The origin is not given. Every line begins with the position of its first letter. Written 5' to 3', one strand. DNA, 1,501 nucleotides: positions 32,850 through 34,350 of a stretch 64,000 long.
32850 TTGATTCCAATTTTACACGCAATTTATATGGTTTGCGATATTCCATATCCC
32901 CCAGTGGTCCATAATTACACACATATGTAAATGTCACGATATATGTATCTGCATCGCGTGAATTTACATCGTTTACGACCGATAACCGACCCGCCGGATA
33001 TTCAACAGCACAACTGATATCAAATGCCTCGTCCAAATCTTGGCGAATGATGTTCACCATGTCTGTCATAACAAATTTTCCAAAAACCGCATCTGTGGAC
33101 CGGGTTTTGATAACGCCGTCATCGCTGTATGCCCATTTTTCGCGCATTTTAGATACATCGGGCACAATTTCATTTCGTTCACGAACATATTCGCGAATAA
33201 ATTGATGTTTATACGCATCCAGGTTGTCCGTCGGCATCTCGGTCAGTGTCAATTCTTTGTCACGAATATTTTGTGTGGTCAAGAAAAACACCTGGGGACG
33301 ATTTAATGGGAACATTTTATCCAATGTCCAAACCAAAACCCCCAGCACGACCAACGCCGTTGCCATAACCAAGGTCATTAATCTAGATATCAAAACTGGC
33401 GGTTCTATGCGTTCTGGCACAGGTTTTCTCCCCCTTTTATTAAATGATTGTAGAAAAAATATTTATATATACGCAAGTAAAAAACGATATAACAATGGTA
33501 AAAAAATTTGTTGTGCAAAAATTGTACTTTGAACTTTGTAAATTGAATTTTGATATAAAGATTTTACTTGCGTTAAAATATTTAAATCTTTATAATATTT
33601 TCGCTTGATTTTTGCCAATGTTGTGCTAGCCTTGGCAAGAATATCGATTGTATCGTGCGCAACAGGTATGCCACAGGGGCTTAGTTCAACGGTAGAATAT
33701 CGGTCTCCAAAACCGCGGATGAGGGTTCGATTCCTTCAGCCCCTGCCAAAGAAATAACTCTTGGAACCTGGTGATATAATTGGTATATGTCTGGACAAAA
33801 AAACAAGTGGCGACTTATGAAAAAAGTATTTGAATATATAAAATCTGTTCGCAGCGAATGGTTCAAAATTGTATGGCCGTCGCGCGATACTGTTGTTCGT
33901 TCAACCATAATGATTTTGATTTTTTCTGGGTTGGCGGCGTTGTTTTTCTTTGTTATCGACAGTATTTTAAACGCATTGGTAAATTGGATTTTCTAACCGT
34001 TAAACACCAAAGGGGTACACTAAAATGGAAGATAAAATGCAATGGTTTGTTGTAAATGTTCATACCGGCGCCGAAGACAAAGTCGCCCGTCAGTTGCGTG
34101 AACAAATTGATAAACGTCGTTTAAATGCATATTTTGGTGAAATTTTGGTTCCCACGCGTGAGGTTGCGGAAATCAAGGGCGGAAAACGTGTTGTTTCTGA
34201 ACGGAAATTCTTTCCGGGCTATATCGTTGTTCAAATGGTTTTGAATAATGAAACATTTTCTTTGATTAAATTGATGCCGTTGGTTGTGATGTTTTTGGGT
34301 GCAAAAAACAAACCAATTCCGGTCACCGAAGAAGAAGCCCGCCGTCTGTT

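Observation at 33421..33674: Symmetric divergent promoters sharing a 12-bp inverted repeat between virB8 and tRNA-Trp/secE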

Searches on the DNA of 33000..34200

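Call 10: search_rna_families(source=window, start=33000, end=34200, threshold=evalue, max_evalue=1)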
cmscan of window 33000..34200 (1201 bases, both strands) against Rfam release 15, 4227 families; matches with E-value up to 1: 1.
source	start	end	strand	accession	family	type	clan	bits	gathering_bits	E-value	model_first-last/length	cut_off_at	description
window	33675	33745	+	RF00005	tRNA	Gene; tRNA;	CL00001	62.4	29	7.3e-13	1-71/71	no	tRNA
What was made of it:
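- On Known RNA family or structured leader in the spacer: Only the tRNA is found (call 10).
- Tried and rejected: Rfam at a permissive threshold over 33000-34200 finds only the tRNA (call 10).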

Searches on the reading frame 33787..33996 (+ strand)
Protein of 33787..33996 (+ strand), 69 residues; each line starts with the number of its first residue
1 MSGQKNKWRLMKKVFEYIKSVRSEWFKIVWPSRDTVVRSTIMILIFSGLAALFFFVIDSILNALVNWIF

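Call 9: search_protein_families(library=pfam, proteins=[window:33787-33996:+])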
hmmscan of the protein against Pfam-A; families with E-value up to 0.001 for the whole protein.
window:33787-33996:+ (69 aa): 1 family
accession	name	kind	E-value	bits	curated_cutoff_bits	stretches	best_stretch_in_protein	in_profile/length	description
PF00584.25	SecE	-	2.4e-17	63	22.7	1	16-69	2-55/55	SecE/Sec61-gamma subunits of protein translocation complex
